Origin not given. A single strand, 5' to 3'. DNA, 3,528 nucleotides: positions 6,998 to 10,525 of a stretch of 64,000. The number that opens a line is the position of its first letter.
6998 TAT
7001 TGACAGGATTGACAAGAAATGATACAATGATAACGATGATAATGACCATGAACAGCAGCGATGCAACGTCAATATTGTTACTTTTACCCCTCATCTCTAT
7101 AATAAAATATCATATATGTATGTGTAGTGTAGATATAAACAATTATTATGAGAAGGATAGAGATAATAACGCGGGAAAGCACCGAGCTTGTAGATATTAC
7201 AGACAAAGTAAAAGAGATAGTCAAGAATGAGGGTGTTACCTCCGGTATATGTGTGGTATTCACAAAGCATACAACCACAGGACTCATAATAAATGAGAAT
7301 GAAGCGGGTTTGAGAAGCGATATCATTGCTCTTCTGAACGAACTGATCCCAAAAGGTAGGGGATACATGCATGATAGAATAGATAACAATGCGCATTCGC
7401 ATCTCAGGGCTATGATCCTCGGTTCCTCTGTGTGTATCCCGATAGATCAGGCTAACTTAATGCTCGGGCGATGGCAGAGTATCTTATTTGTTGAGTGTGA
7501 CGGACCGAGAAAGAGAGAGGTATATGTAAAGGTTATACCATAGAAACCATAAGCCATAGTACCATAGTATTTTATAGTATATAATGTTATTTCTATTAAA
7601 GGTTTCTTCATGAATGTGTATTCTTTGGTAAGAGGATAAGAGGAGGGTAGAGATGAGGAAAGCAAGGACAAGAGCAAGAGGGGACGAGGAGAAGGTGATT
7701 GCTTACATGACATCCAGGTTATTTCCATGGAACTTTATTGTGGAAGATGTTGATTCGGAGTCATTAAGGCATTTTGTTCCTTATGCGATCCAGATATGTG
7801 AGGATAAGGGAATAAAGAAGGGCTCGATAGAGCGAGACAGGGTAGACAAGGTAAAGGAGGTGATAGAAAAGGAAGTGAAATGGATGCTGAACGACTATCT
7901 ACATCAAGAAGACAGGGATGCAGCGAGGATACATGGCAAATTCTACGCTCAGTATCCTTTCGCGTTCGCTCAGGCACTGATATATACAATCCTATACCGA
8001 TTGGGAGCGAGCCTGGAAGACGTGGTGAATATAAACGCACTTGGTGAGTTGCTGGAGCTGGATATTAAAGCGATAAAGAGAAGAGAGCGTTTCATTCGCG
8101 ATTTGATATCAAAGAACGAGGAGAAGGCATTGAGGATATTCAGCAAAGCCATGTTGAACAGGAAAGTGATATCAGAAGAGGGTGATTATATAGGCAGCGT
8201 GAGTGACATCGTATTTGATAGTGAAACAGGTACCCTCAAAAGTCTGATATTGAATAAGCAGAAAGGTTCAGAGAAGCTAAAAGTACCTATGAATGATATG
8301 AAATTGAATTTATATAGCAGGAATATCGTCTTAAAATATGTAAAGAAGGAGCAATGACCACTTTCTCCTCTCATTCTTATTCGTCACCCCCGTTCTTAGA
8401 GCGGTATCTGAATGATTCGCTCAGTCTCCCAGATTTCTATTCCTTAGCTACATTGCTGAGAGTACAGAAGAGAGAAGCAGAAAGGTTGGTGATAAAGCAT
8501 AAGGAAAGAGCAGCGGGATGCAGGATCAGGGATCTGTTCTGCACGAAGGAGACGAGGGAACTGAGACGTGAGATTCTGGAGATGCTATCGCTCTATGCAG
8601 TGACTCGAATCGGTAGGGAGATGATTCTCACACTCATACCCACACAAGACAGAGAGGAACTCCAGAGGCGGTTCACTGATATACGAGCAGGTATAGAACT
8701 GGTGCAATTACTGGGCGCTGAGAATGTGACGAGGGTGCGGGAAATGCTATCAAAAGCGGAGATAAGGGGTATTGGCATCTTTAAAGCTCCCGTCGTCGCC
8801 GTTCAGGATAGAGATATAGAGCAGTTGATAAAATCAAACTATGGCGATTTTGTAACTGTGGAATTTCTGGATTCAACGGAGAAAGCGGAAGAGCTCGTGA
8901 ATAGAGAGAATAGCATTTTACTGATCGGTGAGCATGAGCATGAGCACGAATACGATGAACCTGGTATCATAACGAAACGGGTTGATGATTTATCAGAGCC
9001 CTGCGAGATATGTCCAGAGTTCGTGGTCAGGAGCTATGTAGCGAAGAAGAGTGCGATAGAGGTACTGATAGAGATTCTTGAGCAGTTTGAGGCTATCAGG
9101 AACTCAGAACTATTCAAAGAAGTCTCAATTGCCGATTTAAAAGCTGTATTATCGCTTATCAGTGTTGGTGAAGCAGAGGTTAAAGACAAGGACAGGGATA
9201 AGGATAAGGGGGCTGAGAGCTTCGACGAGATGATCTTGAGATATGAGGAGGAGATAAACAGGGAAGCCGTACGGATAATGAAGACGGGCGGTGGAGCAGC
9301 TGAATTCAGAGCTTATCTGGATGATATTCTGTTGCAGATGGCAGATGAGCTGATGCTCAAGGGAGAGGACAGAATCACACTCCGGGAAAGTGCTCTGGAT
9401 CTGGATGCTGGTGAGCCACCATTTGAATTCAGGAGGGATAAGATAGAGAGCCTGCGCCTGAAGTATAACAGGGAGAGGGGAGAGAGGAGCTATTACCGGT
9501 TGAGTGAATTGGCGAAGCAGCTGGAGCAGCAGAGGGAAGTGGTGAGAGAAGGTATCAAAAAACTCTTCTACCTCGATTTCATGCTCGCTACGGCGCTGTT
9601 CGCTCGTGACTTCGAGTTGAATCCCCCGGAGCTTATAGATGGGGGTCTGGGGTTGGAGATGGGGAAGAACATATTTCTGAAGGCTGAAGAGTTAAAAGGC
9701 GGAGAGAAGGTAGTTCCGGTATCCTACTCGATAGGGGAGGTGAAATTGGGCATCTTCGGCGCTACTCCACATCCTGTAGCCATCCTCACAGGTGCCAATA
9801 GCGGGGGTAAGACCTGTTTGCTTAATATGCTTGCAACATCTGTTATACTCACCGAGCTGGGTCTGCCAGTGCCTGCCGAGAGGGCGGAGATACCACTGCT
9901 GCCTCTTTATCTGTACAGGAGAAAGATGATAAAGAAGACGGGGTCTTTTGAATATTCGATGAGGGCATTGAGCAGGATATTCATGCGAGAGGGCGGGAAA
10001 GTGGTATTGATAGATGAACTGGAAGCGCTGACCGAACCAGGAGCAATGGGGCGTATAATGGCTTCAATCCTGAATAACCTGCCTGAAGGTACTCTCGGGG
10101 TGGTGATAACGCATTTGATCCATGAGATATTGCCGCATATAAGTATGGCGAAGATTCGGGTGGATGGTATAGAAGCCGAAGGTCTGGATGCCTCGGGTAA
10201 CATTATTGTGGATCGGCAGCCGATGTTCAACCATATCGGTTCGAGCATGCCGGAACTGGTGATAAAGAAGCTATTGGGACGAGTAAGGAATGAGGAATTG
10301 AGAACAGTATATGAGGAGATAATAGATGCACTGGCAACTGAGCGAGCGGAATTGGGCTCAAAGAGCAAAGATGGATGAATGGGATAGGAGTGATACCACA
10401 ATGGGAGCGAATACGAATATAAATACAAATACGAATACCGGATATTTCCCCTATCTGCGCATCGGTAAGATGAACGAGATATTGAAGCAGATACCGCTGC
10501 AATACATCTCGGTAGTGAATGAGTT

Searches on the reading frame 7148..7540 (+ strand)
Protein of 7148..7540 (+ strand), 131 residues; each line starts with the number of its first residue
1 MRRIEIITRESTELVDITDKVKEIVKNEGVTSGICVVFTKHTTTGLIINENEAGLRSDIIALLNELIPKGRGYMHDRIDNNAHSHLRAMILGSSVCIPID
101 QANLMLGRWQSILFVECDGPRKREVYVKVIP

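Call 78: search_protein_families(library=pfam, proteins=[window:7148-7540:+], max_evalue=0.001)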
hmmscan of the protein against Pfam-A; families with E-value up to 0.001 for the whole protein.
window:7148-7540:+ (131 aa): 1 family
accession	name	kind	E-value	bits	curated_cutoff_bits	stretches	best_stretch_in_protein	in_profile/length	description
PF01894.22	UPF0047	-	6e-41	139.7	27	1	16-129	1-117/117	Uncharacterised protein family UPF0047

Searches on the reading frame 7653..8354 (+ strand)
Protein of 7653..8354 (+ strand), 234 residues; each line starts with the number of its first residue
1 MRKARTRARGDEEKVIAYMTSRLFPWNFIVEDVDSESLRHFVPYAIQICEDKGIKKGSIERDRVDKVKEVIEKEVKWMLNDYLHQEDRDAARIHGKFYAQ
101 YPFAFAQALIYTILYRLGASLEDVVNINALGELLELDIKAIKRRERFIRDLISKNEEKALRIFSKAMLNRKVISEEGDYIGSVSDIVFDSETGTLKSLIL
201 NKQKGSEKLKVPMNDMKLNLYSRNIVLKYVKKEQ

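Call 78: search_protein_families(library=pfam, proteins=[window:7653-8354:+], max_evalue=0.001)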
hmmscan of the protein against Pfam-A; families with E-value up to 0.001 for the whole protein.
window:7653-8354:+ (234 aa): 1 family
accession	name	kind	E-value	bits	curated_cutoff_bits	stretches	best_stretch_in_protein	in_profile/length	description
PF05239.21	PRC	-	3.3e-09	37.1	21.2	1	167-233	9-77/78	PRC-barrel domain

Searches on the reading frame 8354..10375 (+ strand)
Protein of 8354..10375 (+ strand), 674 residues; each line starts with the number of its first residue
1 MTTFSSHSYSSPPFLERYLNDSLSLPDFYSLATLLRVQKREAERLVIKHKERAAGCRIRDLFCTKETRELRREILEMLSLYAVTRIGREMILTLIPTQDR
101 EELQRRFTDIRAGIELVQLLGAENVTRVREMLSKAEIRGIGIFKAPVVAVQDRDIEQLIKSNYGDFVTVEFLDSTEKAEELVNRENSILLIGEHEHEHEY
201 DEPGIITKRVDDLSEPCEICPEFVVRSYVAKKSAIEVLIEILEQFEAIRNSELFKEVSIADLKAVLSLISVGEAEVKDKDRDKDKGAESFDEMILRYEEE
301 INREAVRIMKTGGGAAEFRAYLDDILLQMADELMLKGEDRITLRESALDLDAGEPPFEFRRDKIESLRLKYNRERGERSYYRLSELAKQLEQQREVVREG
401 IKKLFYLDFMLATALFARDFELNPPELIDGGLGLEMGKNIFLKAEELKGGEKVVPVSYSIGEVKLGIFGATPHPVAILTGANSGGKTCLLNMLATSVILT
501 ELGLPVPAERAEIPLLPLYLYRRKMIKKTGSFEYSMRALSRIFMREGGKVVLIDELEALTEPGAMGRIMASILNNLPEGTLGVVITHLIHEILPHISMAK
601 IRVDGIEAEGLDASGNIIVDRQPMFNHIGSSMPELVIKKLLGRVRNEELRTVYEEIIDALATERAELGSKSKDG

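Call 78: search_protein_families(library=pfam, proteins=[window:8354-10375:+], max_evalue=0.001)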
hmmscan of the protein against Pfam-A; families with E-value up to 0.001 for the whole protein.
window:8354-10375:+ (674 aa): 1 family
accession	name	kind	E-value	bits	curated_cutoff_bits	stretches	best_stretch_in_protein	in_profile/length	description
PF00488.27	MutS_V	-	4.5e-06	27.2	30.2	1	477-557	2-87/188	MutS domain V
